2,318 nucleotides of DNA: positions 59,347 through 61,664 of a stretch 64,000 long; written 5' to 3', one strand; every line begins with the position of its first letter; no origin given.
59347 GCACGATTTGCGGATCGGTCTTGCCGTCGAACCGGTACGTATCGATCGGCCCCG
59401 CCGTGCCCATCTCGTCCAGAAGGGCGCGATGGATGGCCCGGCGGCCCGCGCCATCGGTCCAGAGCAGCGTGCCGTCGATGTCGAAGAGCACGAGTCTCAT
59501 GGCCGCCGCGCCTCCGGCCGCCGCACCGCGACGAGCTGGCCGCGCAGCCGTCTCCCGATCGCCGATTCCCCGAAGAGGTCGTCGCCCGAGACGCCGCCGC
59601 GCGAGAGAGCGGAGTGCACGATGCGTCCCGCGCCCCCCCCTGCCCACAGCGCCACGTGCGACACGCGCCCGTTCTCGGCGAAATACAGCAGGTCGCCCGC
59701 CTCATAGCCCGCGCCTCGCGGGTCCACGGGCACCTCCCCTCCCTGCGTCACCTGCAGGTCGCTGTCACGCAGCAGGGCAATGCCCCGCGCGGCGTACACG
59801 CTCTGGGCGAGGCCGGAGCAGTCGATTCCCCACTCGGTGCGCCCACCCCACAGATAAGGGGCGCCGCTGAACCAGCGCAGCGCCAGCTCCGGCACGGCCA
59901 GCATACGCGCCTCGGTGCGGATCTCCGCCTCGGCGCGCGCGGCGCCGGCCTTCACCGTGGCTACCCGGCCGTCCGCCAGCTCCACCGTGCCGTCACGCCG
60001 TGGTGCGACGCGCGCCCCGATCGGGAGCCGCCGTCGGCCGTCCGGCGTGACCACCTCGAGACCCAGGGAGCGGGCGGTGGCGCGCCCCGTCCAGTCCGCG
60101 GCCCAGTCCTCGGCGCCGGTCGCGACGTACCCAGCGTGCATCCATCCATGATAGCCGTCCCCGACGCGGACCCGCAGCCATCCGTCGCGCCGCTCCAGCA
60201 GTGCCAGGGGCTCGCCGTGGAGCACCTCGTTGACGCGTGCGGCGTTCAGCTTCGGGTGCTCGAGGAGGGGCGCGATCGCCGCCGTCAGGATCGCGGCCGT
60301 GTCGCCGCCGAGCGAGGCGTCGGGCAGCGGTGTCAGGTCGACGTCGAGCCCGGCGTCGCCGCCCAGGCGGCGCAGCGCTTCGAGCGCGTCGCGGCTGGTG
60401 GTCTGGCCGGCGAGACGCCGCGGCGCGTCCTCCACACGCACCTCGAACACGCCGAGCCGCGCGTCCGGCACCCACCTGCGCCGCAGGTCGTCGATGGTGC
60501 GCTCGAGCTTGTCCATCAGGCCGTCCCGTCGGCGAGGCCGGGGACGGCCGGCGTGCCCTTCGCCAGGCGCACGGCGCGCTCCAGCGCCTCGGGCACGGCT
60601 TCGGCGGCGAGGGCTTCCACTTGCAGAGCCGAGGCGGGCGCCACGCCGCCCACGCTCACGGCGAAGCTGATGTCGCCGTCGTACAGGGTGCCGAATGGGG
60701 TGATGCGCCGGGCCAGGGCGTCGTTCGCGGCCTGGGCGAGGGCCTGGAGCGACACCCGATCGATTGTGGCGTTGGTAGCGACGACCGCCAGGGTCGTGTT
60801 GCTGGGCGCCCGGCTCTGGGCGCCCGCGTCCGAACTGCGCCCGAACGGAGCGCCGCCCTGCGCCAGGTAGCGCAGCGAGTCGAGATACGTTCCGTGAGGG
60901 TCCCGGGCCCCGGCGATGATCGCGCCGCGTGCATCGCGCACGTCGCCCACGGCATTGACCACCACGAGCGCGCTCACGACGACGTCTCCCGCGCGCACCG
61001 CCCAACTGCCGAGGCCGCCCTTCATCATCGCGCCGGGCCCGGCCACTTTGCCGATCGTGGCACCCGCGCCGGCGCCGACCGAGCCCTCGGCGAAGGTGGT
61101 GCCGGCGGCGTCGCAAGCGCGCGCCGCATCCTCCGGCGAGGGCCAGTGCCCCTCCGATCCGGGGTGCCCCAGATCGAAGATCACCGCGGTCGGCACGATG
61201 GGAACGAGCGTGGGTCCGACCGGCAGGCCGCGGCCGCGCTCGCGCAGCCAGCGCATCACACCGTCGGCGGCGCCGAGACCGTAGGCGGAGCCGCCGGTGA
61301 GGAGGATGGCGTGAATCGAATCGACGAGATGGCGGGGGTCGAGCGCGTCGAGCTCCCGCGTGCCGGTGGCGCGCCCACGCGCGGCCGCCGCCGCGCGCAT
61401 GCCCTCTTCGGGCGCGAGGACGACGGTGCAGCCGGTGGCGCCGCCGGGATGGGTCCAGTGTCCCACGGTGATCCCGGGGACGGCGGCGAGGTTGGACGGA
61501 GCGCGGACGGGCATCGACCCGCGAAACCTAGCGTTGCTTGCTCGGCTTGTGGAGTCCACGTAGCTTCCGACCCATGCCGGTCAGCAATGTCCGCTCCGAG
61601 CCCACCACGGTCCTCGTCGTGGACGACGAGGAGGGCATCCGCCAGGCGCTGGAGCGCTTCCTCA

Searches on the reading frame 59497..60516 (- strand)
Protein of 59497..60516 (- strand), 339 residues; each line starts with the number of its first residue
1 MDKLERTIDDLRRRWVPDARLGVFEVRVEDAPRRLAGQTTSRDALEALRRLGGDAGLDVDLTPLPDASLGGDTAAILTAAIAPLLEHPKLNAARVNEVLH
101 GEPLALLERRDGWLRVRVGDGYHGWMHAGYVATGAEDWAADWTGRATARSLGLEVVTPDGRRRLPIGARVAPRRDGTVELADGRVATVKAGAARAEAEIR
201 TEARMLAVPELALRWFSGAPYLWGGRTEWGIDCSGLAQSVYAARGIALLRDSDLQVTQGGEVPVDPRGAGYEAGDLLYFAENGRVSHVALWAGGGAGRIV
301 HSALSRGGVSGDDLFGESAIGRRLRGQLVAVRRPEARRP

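Call 76: search_protein_families(library=pfam, proteins=[window:59497-60516:-], max_evalue=0.1)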
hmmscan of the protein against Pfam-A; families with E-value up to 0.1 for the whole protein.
window:59497-60516:- (339 aa): 4 families
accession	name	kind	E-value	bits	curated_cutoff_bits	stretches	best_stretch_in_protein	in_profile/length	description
PF00877.26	NLPC_P60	-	6e-17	62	23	1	218-315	1-92/105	NlpC/P60 family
PF18348.7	SH3_16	-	9.9e-11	41.7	25.8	1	84-127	1-45/49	Bacterial dipeptidyl-peptidase Sh3 domain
PF08239.17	SH3_3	-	3.1e-08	34.1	27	1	86-131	7-53/54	Bacterial SH3 domain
PF06347.19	SH3_4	-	9.5e-07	28.9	24.1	1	80-129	3-52/56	Bacterial SH3 domain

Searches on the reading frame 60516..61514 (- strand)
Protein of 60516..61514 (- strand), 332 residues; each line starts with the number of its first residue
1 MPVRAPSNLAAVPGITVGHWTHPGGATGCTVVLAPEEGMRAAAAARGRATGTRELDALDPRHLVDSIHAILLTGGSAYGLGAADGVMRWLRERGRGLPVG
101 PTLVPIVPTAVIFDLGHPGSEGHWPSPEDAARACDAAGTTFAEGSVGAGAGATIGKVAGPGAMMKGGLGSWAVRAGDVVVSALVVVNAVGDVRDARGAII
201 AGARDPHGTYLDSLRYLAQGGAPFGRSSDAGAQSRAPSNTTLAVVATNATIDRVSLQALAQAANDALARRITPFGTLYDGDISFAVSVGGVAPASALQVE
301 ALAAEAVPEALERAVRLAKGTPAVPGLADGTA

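Call 76: search_protein_families(library=pfam, proteins=[window:60516-61514:-], max_evalue=0.1)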
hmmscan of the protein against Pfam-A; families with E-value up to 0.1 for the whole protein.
window:60516-61514:- (332 aa): 1 family
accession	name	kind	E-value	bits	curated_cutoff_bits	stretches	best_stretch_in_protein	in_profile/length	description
PF03576.19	Peptidase_S58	-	1.9e-39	136.5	23.9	1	10-315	4-282/307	Peptidase family S58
